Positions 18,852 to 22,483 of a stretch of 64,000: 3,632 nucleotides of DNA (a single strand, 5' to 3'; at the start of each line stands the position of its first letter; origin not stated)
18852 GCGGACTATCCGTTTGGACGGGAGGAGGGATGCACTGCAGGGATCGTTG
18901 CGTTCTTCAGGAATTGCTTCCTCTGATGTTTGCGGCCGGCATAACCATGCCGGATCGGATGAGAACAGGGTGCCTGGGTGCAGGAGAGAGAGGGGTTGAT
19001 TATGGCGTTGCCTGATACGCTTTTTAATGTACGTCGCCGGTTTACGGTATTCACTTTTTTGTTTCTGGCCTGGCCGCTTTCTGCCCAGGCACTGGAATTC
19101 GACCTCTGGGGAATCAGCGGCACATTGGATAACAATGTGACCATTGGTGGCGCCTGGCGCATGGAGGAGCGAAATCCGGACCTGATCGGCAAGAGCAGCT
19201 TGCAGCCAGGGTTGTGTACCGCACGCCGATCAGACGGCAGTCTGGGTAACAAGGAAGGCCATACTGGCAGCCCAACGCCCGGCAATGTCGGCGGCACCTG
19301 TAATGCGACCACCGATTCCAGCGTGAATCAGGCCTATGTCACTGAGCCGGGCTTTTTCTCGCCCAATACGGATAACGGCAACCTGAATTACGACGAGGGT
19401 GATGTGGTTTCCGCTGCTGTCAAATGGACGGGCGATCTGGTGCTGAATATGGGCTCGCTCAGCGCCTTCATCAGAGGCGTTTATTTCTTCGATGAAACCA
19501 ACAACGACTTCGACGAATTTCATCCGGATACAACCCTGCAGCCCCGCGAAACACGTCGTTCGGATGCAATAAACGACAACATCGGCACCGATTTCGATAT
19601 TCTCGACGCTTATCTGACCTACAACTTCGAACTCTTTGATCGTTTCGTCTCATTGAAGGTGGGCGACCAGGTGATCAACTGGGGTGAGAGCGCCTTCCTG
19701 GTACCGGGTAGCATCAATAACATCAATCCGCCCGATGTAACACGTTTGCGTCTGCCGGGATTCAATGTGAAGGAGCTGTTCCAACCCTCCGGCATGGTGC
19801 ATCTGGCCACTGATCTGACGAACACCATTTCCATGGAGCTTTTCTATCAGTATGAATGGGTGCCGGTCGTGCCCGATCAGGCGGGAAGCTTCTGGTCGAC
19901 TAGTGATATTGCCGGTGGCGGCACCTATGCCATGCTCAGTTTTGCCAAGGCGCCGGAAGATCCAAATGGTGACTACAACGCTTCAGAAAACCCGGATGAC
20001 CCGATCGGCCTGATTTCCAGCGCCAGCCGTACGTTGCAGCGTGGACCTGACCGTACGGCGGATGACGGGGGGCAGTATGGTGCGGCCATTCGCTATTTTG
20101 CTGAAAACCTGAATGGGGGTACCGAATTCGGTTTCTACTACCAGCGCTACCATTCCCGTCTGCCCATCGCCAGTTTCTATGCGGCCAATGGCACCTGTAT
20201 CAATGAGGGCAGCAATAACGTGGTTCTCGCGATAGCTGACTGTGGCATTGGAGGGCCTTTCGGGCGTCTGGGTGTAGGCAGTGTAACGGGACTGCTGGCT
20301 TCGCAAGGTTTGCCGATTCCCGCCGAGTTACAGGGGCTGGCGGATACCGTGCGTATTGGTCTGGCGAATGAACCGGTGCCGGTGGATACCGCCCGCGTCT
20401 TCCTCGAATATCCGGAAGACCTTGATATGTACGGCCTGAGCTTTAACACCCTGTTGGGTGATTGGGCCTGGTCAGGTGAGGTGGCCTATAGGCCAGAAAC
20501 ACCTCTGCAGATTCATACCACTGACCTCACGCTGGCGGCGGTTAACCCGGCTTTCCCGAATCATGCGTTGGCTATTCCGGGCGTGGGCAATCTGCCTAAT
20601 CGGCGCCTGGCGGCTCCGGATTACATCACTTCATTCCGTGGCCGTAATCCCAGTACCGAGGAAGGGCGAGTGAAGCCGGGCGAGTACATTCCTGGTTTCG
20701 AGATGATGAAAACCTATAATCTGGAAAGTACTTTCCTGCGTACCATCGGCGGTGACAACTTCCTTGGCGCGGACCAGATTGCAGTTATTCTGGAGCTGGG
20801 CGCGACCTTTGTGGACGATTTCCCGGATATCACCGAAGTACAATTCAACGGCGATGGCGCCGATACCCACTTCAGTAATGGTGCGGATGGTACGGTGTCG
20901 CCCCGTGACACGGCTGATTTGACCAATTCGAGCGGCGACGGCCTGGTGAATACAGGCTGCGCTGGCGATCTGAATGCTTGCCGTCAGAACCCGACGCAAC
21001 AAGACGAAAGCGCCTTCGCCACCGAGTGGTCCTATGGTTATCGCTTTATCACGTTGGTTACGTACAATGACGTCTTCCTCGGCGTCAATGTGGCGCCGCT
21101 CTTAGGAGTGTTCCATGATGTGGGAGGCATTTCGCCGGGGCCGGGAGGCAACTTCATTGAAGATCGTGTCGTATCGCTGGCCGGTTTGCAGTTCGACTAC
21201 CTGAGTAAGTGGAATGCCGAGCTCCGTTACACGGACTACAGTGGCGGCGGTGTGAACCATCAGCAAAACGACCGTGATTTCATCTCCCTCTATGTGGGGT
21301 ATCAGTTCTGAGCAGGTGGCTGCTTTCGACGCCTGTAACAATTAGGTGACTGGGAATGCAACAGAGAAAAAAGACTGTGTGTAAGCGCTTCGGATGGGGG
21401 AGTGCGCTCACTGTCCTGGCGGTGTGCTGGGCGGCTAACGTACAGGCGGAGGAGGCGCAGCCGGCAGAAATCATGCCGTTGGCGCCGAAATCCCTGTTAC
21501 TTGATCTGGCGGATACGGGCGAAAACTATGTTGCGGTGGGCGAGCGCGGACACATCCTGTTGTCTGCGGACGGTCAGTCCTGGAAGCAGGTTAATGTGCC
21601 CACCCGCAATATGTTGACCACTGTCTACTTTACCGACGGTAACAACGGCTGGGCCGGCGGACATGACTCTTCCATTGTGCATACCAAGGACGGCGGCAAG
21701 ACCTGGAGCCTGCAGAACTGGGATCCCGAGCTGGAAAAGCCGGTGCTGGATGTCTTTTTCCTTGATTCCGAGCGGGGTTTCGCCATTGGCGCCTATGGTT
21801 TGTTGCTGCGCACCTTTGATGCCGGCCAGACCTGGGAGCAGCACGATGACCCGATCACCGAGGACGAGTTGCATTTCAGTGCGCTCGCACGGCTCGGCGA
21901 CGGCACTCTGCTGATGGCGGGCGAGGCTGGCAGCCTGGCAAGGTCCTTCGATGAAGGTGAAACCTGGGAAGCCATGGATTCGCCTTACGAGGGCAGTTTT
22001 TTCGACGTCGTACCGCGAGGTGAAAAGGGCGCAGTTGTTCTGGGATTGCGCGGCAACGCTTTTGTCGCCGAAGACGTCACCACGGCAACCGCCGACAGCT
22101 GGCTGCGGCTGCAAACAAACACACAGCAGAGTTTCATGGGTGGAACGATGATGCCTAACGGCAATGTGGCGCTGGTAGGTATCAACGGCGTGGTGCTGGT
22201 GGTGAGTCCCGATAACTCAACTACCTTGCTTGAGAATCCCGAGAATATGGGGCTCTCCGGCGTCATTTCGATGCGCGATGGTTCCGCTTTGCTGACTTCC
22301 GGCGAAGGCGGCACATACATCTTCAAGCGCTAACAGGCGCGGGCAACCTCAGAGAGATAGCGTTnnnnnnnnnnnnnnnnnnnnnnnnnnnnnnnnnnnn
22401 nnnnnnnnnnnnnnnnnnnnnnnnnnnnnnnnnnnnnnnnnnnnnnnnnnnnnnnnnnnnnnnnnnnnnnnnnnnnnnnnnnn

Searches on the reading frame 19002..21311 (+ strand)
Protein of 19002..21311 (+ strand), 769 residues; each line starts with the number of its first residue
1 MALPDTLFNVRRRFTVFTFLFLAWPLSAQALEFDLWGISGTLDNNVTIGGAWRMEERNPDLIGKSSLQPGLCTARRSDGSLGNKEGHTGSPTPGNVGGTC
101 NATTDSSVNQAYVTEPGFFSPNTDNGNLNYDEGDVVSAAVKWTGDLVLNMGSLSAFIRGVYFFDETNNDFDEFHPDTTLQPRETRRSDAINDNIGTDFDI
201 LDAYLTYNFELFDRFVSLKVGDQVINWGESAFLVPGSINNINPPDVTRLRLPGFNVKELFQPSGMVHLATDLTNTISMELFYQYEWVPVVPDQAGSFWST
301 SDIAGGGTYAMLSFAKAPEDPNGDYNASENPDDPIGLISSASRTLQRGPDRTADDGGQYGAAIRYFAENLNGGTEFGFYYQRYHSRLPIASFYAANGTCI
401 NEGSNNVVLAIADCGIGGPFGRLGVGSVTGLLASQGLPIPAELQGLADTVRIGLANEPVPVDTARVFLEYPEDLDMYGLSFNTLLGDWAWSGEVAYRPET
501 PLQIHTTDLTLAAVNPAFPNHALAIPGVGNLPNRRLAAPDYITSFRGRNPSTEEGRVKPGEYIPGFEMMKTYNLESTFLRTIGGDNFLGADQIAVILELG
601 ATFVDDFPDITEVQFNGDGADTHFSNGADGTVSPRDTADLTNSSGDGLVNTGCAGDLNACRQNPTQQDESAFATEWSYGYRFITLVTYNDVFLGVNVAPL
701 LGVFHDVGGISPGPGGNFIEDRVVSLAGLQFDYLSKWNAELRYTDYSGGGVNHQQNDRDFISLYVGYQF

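Call 59: search_protein_families(library=pfam, proteins=[window:19002-21311:+])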
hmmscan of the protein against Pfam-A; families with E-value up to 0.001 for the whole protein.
window:19002-21311:+ (769 aa): 1 family
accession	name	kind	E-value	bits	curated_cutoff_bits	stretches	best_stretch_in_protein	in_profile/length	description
PF06980.17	DUF1302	-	1.4e-158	529.8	23.2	1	13-769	3-541/541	Protein of unknown function (DUF1302)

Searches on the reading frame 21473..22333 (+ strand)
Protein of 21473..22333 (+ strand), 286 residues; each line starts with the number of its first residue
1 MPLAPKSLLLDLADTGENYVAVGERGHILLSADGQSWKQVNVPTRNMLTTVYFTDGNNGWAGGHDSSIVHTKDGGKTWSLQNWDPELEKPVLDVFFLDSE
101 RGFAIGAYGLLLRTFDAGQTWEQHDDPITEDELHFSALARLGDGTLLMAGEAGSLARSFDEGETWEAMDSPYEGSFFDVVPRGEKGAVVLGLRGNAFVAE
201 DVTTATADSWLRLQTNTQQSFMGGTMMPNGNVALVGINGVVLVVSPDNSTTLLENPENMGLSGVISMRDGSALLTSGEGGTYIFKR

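Call 59: search_protein_families(library=pfam, proteins=[window:21473-22333:+])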
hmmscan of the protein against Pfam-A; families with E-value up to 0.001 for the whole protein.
window:21473-22333:+ (286 aa): 3 families
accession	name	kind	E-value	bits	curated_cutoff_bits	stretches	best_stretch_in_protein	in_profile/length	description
PF14870.12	PSII_BNR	-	3.6e-20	72.9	27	1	33-245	5-214/303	Photosynthesis system II assembly factor YCF48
PF02012.26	BNR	-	1.2e-08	34.1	27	0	70-80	2-12/12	BNR/Asp-box repeat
PF15902.12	Sortilin-Vps10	-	6.8e-07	28.9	33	0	111-179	3-73/446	Sortilin, neurotensin receptor 3,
